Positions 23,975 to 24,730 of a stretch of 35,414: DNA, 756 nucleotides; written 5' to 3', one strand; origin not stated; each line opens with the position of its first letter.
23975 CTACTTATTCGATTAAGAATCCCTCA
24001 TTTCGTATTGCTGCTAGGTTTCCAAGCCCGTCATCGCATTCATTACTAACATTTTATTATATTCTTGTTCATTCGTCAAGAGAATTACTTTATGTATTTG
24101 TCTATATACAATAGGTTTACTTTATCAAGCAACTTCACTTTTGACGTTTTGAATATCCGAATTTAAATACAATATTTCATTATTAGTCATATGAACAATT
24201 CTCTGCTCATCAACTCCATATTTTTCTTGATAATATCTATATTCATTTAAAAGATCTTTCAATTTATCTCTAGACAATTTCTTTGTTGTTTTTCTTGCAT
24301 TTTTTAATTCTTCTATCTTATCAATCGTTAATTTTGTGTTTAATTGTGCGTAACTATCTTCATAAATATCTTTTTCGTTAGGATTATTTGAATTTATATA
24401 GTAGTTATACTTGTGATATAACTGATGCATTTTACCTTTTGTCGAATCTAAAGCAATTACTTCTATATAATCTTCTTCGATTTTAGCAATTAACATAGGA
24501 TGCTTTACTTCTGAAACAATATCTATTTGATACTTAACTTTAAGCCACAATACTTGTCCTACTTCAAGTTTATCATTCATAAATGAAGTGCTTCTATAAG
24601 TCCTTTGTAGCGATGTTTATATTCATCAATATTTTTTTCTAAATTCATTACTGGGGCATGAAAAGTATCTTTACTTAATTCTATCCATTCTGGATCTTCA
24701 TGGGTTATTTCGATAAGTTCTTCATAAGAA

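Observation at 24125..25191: Panacea (DUF4065)-like antitoxin gene overlapping a divergent MazF/PemK-like ORF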

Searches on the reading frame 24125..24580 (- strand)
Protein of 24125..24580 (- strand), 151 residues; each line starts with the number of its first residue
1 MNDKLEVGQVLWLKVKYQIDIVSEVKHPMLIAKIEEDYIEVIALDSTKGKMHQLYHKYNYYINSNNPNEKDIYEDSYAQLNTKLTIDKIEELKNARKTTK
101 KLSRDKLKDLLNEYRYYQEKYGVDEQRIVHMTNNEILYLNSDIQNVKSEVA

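Call 3: search_protein_families(library=pfam, proteins=[window:24125-24580:-], max_evalue=1)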
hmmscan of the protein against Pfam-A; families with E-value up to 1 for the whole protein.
window:24125-24580:- (151 aa): 2 families
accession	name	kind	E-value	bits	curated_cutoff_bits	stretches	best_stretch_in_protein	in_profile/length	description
PF07877.16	DUF1661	-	0.083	13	25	1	91-109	4-22/31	Protein of unknown function (DUF1661)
PF09373.15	PMBR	-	0.16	12.6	24.9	1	99-122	2-25/33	Pseudomurein-binding repeat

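Call 4: search_protein_families(library=ncbifam, proteins=[window:24125-24580:-], max_evalue=1)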
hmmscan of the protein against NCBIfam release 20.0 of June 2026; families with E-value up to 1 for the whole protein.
window:24125-24580:- (151 aa): 1 family
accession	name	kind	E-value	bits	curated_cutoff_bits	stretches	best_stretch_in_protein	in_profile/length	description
NF047932.1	antiphage_GapS2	exception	0.096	12.9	330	1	29-113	58-146/189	anti-phage protein GapS2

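Call 6: search_protein_families(library=phrogs, proteins=[window:24125-24580:-], max_evalue=0.01)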
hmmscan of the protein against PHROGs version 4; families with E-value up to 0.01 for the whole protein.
window:24125-24580:- (151 aa): 2 families
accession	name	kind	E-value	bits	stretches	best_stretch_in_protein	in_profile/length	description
phrog_13386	-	unknown function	1.3e-07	32.7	1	6-145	3-138/151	-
phrog_26432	-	unknown function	0.0021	18.8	1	51-150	105-201/206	-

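Call 7: search_protein_families(library=padloc, proteins=[window:24125-24580:-], max_evalue=1)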
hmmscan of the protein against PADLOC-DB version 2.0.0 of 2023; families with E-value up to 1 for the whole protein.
window:24125-24580:- (151 aa): 0 families

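Call 8: search_solved_structures(query=window:24125-24580:-, max_evalue=10, show_alignments=2)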
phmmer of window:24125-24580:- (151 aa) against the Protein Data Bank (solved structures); distinct sequences matched with E-value up to 10: 1.
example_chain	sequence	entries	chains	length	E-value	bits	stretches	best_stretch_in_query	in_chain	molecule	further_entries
8jxg_D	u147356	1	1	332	0.27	14.6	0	82-122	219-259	rat RAP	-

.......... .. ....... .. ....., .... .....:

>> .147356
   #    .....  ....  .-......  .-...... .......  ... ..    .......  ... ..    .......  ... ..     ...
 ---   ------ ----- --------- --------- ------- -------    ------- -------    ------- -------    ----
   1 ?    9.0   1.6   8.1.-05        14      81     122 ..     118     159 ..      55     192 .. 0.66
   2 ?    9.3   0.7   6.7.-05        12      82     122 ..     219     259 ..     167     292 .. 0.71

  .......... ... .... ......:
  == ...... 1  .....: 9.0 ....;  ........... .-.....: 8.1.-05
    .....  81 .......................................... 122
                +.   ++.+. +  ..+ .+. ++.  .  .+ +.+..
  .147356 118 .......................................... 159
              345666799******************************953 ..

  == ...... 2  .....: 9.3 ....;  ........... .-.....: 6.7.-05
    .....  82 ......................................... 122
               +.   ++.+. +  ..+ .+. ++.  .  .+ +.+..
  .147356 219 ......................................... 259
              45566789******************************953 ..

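Call 9: find_homologous_proteins(query=window:24125-24580:-, max_evalue=0.001)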
Query window:24125-24580:- (151 aa): 417 proteins with E <= 0.001 among 441 candidates; the best 120 are listed.
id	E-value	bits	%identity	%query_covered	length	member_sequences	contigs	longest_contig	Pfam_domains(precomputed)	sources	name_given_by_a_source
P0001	8.4e-90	316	100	100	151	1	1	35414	-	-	-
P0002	5.1e-68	245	75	97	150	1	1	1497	-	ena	-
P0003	3.1e-67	243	75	97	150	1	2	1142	-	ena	-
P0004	1.5e-66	241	79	93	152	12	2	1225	-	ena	-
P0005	2.7e-66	240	80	93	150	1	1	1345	-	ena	-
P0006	3.1e-66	240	80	93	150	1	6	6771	-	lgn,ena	-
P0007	4.3e-66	239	77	94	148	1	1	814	-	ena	-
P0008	1.4e-65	237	79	93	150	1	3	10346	-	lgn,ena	-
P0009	1.6e-65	237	79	93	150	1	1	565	-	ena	-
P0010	3.7e-65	236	76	95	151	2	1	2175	-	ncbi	-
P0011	3.8e-65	236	78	95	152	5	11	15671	-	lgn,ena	-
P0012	3.9e-65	236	77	93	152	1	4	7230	-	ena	-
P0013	5.0e-65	236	78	95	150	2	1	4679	-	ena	-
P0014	2.4e-64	233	77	93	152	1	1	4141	-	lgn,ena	-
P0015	2.1e-63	230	76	96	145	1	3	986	-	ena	-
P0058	1.7e-56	208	71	93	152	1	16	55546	-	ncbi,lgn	-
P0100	3.2e-49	184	78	77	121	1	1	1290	-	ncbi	-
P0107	5.7e-49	184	65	93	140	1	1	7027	-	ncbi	-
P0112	9.8e-49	183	64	91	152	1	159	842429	-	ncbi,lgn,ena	-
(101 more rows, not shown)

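Call 23: predict_structure(alignment_id=A1)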
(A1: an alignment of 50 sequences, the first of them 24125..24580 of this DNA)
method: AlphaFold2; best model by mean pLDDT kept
length: 151 residues; sequences in the alignment: 50
mean_pLDDT: 85.9   pTM: 0.82
mean pLDDT of the five models: 85.9, 84.7, 80.9, 78.5, 74.5
residues with pLDDT >= 90: 87; 70-90: 45; 50-70: 12; < 50: 7
segments of 3 or more residues with pLDDT < 50: 147-151
pLDDT, mean of each block of 10 residues (from residue 1): 83 91 91 97 85 78 66 81 95 90 89 95 92 95 66 33
secondary structure, 60 per line:
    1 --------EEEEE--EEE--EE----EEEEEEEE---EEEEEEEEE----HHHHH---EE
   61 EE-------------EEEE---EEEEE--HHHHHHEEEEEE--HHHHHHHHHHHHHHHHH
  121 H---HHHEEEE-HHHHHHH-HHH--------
elements in order: E9-13 E16-18 E27-34 E38-46 H51-55 E59-62 E76-79 E83-87 H90-95 E96-101 H104-121 E128-131 H133-139
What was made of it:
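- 24125..24580 (-): panT: 151-aa toxin gene with a MazF/PemK-like fold and a conserved C-terminal extension of about 30 aa. It overlaps panA by ATGA. AF2 model with pLDDT 85.9 (call 23).
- On MazF/PemK toxins (Pfam PF02452): The model has pLDDT 85.9 (call 23).
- The AF2 model has pLDDT 85.9 and pTM 0.82 (call 23).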

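Call 25: search_protein_representatives(alignment_id=A1)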
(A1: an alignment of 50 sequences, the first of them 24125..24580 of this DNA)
Query: 50 sequences, 150 profile positions. Proteins with E-value up to 0.001 (for the whole library): 138; up to 1e-10: 81; up to 1e-30: 11. The best 138 are listed.
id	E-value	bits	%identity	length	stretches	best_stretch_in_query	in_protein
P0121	4.3e-66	237.6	-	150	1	3-147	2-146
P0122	2.0e-51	190.0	-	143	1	5-143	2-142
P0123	1.1e-47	177.8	-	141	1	2-141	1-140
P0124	1.3e-37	145.2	-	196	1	4-144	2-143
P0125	4.3e-36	140.2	-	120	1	30-144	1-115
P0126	9.7e-35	135.8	-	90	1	2-76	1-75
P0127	1.4e-33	132.1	-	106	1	4-105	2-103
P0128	5.9e-33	130.0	-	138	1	8-141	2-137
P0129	9.6e-32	126.1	-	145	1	6-144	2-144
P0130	1.4e-31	125.6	-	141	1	2-144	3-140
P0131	2.0e-31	125.1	-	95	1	59-148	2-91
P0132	1.3e-30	122.4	-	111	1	32-142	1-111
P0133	1.4e-30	122.3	-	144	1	4-143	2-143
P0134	5.8e-30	120.3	-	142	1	6-142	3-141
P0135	2.4e-29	118.3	-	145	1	6-145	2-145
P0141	6.6e-26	107.1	-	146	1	6-144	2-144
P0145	1.3e-24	102.9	-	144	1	4-142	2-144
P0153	1.5e-22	96.2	-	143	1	5-142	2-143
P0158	6.1e-22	94.3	-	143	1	6-142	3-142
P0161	2.0e-21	92.6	-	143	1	4-142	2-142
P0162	3.1e-21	92.0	-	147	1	4-142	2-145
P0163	1.2e-20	90.1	-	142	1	6-142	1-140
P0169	7.2e-19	84.3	-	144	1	3-141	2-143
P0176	8.2e-17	77.6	-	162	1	8-145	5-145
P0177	1.4e-16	76.8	-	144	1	6-140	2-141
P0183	8.8e-15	71.0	-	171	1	4-138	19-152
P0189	4.2e-13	65.6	-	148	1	10-143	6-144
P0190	1.0e-12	64.4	-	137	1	6-142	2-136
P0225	2.4e-07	46.9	-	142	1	4-141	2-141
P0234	1.5e-06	44.3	-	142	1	4-141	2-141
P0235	1.7e-06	44.1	-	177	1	6-125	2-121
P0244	3.5e-05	39.9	-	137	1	6-132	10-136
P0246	6.6e-05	39.0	-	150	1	9-126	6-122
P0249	1.2e-04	38.2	-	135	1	6-128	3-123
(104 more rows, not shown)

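Call 26: fold_search(model_id=the predicted structure, library=pdb)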
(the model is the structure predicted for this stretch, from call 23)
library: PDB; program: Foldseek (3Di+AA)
matches with E <= 10: 370; with E <= 0.001: 1
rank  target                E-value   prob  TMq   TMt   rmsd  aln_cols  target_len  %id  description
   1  4rmo_A                9.9e-04  1.00  0.54  0.52   6.7       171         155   12  Crystal Structure of the CptIN Type III Toxin-Antitoxin System from Eubacterium rectale (released 2015-09-30)
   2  1ne8                  1.6e-03  1.00  0.51  0.64   4.4       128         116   15  YDCE protein from Bacillus subtilis (released 2003-01-14)
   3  2mf2_MODEL_1_A        2.0e-03  1.00  0.52  0.58   3.7       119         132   18  Structural and biophysical characterization of the mRNA interferase SaMazF from Staphylococcus aureus. (released 2014-05-21)
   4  6l29_B                3.8e-03  1.00  0.52  0.63   4.1       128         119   10  The structure of the MazF-mt1 mutant (released 2020-08-05)
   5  4mzp_C                4.0e-03  1.00  0.50  0.64   4.4       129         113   12  MazF from S. aureus crystal form III, C2221, 2.7 A (released 2014-05-21)
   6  6l29_A                4.3e-03  1.00  0.51  0.61   4.1       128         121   10  The structure of the MazF-mt1 mutant (released 2020-08-05)
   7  7du5_B                4.8e-03  1.00  0.51  0.62   4.1       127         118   11  The structure of the M.tb MazF-mt1 toxin in complex with a fragment of cognate antitoxin (released 2022-01-12)
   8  6kyt_D                5.1e-03  1.00  0.52  0.64   4.6       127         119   10  The structure of the M. tb toxin MazEF-mt1 complex (released 2020-08-05)
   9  6kys_A                6.9e-03  1.00  0.52  0.65   4.0       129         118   10  The structure of the M. tb toxin MazF-mt1 (released 2020-08-05)
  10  4mzp_A                6.9e-03  1.00  0.51  0.65   4.2       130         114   17  MazF from S. aureus crystal form III, C2221, 2.7 A (released 2014-05-21)
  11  9g2a_B                9.4e-03  1.00  0.49  0.63   3.5       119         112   14  Staphylococcus aureus MazF in complex with nanobody 4 (released 2024-07-17)
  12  5hk3_A                1.1e-02  1.00  0.54  0.69   3.6       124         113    8  Crystal structure of M. tuberculosis MazF-mt3 T52D-F62D mutant in complex with DNA (released 2017-01-18)
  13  7epj                  1.1e-02  1.00  0.45  0.61   4.5       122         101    8  Crystal structure of E.coli CcdB mutant V46L (released 2022-06-08)
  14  5hjz_A                1.1e-02  1.00  0.53  0.67   3.6       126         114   10  Structure of M. tuberculosis MazF-mt1 (Rv2801c) in complex with RNA (released 2017-01-18)
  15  9g2g_B                1.4e-02  1.00  0.53  0.68   3.5       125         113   18  Staphylococcus aureus MazF in complex with nanobody 5 (released 2024-07-24)
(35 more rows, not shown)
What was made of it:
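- All of the best ~38 PDB matches are MazF/EndoA/Kid/CcdB or type III toxins, at probability ~1.0 and target-normalised TM 0.6-0.69 (call 26). CcdB structures are among the fold matches (E ~1e-2, TMt 0.6-0.64; call 26). Both are Abi-type toxins (call 26). The single best PDB fold match is CptN (4rmo_A, E 9.9e-4, 171 aligned columns), and AbiQ also appears (call 26).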

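Call 27: search_solved_structures(query=A1, max_evalue=10, show_alignments=3)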
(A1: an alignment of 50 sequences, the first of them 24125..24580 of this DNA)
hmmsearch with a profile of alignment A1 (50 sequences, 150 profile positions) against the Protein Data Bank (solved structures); distinct sequences matched with E-value up to 10: 4.
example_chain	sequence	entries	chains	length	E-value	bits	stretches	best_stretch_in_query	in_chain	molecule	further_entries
8jxg_D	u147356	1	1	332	0.33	14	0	89-121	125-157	rat RAP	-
4jeu_B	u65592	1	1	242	9.1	9.3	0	32-67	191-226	Syntaxin-1A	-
6mdm_I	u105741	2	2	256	9.3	9.2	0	32-67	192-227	Syntaxin-1A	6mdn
6ip1_B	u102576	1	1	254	9.6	9.2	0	32-67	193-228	Syntaxin-1A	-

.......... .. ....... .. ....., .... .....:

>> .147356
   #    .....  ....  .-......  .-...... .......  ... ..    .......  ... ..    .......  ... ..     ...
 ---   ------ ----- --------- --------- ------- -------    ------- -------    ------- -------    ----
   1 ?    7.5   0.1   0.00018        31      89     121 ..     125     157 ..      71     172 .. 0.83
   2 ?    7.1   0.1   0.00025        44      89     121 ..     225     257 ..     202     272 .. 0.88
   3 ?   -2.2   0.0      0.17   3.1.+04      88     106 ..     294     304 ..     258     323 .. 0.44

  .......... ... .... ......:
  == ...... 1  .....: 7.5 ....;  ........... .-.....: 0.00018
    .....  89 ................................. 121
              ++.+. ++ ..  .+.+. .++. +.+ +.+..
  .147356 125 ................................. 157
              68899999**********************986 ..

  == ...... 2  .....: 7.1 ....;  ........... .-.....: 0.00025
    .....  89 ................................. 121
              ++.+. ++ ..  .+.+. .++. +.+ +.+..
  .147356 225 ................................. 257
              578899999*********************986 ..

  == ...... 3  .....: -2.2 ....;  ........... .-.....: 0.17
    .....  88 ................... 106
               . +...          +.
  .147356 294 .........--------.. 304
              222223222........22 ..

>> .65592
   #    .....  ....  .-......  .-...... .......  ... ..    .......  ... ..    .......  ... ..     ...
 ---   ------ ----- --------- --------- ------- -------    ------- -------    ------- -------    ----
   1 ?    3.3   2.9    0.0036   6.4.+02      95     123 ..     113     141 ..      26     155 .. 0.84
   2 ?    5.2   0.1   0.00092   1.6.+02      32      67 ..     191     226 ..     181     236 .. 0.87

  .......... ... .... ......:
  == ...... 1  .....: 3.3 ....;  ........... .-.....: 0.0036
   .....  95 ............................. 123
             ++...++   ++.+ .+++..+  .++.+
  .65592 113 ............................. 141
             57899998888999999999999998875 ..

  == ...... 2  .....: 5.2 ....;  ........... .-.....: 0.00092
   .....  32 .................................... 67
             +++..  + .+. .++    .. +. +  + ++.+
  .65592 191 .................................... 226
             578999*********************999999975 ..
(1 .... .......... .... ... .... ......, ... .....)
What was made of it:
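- Tried and rejected: Nothing relevant was found (calls 3, 4, 7, 8, 27).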

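Call 30: find_related_loci(query=A1, collection=genome_contigs, flank=4000)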
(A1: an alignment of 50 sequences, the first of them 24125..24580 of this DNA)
Query A1 (151 aa) in genome_contigs; peptide patterns used: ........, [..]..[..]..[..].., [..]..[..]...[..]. (x = any residue, [..] = any of these).
87 stretches matched a pattern; 54 encode a relative of the query (tblastn E <= 1e-3); 54 distinct loci.
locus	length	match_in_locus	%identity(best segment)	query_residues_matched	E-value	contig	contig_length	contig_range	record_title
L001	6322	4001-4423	75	4-144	2e-70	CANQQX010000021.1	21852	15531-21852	MAG: uncultured Bacilli bacterium isolate Lapin-008__bin51 genome assembly, contig: Lapin-008__NODE_2717_length_21852_co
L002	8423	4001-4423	74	3-143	7e-69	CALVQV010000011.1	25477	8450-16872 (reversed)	MAG: uncultured Bacilli bacterium isolate BRZ_KF__bin17 genome assembly, contig: BRZ_KF__NODE_2788_length_25477_cov_6.28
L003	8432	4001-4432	76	2-145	3e-68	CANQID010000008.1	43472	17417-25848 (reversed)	MAG: uncultured Bacilli bacterium isolate Lapin-030__bin39 genome assembly, contig: Lapin-030__NODE_1265_length_43472_co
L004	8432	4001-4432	76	2-145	6e-68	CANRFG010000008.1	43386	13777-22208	MAG: uncultured Bacilli bacterium isolate Lapin-023__bin93 genome assembly, contig: Lapin-023__NODE_1205_length_43386_co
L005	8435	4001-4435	70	1-145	4e-67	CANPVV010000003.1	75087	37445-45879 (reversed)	MAG: uncultured Bacilli bacterium isolate Lapin-001__bin38 genome assembly, contig: Lapin-001__NODE_509_length_75087_cov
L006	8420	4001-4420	71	5-144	2e-62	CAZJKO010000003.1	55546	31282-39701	MAG TPA_asm: uncultured Muribaculaceae bacterium isolate SRP287540_co1_54 genome assembly, contig: NODE_506_length_55546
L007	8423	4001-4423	67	5-145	6e-59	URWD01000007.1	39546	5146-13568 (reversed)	uncultured Tenericutes bacterium isolate UMGS1410 genome assembly, contig: NODE_312_length_39546_cov_7.767365, whole gen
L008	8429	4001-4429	66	1-143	2e-58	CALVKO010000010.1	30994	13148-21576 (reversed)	MAG: uncultured Bacilli bacterium isolate BRZ_EG__bin97 genome assembly, contig: BRZ_EG__NODE_1916_length_30994_cov_19.2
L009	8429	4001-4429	66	1-143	2e-58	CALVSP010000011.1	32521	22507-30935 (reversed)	MAG: uncultured Bacilli bacterium isolate BRZ_AF__bin76 genome assembly, contig: BRZ_AF__NODE_2100_length_32521_cov_10.1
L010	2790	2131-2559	66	1-143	4e-57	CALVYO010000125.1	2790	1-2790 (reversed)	MAG: uncultured Bacilli bacterium isolate BRZ_DM__bin25 genome assembly, contig: BRZ_DM__NODE_51554_length_2790_cov_8.50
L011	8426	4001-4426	67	5-146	1e-53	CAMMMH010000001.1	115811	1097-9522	MAG: uncultured Tenericutes bacterium isolate ERR4968579_bin.33_MetaWRAP_v1.1_MAG genome assembly, contig: NODE_80_lengt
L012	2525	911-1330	63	1-140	2e-53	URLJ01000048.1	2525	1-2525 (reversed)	uncultured Mollicutes bacterium isolate UMGS1109 genome assembly, contig: NODE_22839_length_2525_cov_4.013889, whole gen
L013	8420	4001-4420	63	1-140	3e-53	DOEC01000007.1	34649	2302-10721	MAG TPA_asm: Bacillota bacterium isolate UBA11492 contig_1720, whole genome shotgun sequence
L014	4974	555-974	65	1-141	6e-53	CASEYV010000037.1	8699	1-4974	uncultured bacterium isolate O97_L4_313313_idba_bin.81 genome assembly, contig: O97_L4_313313_idba_bin.81.fa_scaffold_67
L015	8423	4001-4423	62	4-144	3e-53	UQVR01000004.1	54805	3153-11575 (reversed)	uncultured Tenericutes bacterium isolate UMGS686 genome assembly, contig: NODE_297_length_54805_cov_21.517753, whole gen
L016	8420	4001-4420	63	1-140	1e-52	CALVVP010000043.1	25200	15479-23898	MAG: uncultured Bacilli bacterium isolate E07__bin197 genome assembly, contig: E07__k127_186637, whole genome shotgun se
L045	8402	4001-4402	55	5-136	8e-42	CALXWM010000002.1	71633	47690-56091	MAG: uncultured Clostridia bacterium isolate BRZ_ES__bin83 genome assembly, contig: BRZ_ES__NODE_630_length_71633_cov_30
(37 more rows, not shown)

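Call 31: find_related_loci(query=A1, collection=viral_contigs, flank=6000)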
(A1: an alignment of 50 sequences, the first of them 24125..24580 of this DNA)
Query A1 (151 aa) in viral_contigs; peptide patterns used: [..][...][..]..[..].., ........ (x = any residue, [..] = any of these).
70 stretches matched a pattern, but none encodes a relative of the query by tblastn (E <= 1e-3).

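Call 34: fold_search(model_id=the predicted structure, library=viral)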
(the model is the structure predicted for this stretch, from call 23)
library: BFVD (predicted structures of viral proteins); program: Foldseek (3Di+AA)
matches with E <= 10: 681; with E <= 0.001: 3
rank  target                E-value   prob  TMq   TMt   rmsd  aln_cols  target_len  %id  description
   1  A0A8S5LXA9            5.6e-05  1.00  0.57  0.69   3.7       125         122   16  Endoribonuclease [Siphoviridae sp. ctRiO19]
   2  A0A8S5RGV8            1.8e-04  1.00  0.57  0.34  12.8       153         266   14  PemK-like protein [virus sp. ctiha2]
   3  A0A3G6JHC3            2.6e-04  1.00  0.56  0.75   3.4       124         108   13  Type II toxin-antitoxin system PemK/MazF family toxin [Lactobacillus phage ViSo-2018a]
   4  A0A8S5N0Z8            1.5e-03  1.00  0.47  0.41  14.2       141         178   13  Endoribonuclease [Siphoviridae sp. ctpbb7]
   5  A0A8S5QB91            3.3e-03  1.00  0.55  0.47   4.0       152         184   18  PemK-like protein [Myoviridae sp. ctdv95]
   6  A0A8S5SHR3            3.5e-03  1.00  0.51  0.35  17.2       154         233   12  PemK-like protein [Phage sp. ctqZP6]
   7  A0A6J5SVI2            4.2e-03  1.00  0.53  0.51   3.9       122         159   18  Uncharacterized protein [uncultured Caudovirales phage]
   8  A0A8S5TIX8            1.5e-02  0.90  0.44  0.25  16.1       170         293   14  Uncharacterized protein [Myoviridae sp. ctXXl13]
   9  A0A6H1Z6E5            1.7e-02  1.00  0.48  0.44   6.0       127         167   13  (no name in the UniProt tables at hand)
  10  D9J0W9                2.2e-02  0.99  0.50  0.38   4.8       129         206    9  Gp171 [Brochothrix phage A9]
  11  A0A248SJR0            5.1e-02  0.44  0.21  0.19  12.9        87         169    9  (no name in the UniProt tables at hand)
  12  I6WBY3                1.8e-01  0.13  0.19  0.23  13.6       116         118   18  Uncharacterized protein [Aeromonas phage CC2]
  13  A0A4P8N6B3            2.0e-01  0.28  0.22  0.37   9.6        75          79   21  Uncharacterized protein [Rheinheimera phage Barba21A]
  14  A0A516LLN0            2.4e-01  0.33  0.30  0.16  17.0       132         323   11  (no name in the UniProt tables at hand)
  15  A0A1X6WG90            2.4e-01  0.18  0.27  0.20  14.6       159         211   15  (no name in the UniProt tables at hand)
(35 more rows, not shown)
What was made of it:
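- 24125..24580 (-): Foldseek top hits are CptN, YdcE/EndoA, SaMazF, MazF-mt1/mt3, Kid and CcdB (call 26), and phage PemK-like proteins (call 34).
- On MazF/PemK toxins (Pfam PF02452): The Foldseek matches to the PDB and BFVD are dominated by MazF/EndoA/Kid/CcdB/PemK proteins, at probability ~1.0 and TMt up to 0.69-0.75 (calls 26, 34).
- The best BFVD matches are PemK/endoribonuclease-annotated phage proteins, with E down to 5.6e-5 and TMt up to 0.75 (call 34). MazF/EndoA/PemK proteins rank above CcdB in both structure libraries (calls 26, 34).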

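Call 35: search_protein_families(library=pfam, alignment_id=A2, max_evalue=1)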
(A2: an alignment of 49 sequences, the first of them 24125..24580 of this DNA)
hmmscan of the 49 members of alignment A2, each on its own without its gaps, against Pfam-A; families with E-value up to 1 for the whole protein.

A. member 1, window:24125-24580:- (151 aa): 2 families
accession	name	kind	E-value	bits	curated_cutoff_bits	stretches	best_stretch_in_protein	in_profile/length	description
PF07877.16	DUF1661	-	0.083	13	25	1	91-109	4-22/31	Protein of unknown function (DUF1661)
PF09373.15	PMBR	-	0.16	12.6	24.9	1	99-122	2-25/33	Pseudomurein-binding repeat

B. families by the number of members that match (of 49 scanned): 32 families (the first 25 are shown)
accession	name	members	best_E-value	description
PF02452.23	PemK_toxin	5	0.00027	PemK-like, MazF-like toxin of type II toxin-antitoxin system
PF09373.15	PMBR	2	0.034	Pseudomurein-binding repeat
PF12181.14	MogR_DNAbind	1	0.0012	DNA binding domain of the motility gene repressor (MogR)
PF03888.20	MucB_RseB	1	0.0061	MucB/RseB N-terminal domain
PF03269.20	DUF268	1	0.0075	Caenorhabditis protein of unknown function, DUF268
PF22353.1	PF1197-like_C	1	0.015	NAD(P)H:rubredoxin oxidoreductase, C-terminal domain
PF09183.16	DUF1947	1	0.017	Domain of unknown function (DUF1947)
PF02384.22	N6_Mtase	1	0.022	N-6 DNA Methylase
PF13588.12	HSDR_N_2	1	0.029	Type I restriction enzyme R protein N terminus (HSDR_N)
PF08942.16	DUF1919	1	0.05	Domain of unknown function (DUF1919)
PF13614.12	AAA_31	1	0.058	AAA domain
PF16566.10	CREPT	1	0.059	Cell-cycle alteration and expression-elevated protein in tumour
PF21690.3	MJ1010-like_2nd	1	0.063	Uncharacterized ATP-binding protein MJ1010-like, C-terminal domain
PF20033.5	DUF6438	1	0.067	Domain of unknown function (DUF6438)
PF22550.1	CesT_Tir_1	1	0.076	CesT_Tir_1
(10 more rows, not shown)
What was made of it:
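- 5 of 49 diverse relatives hit PF02452 (call 35).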
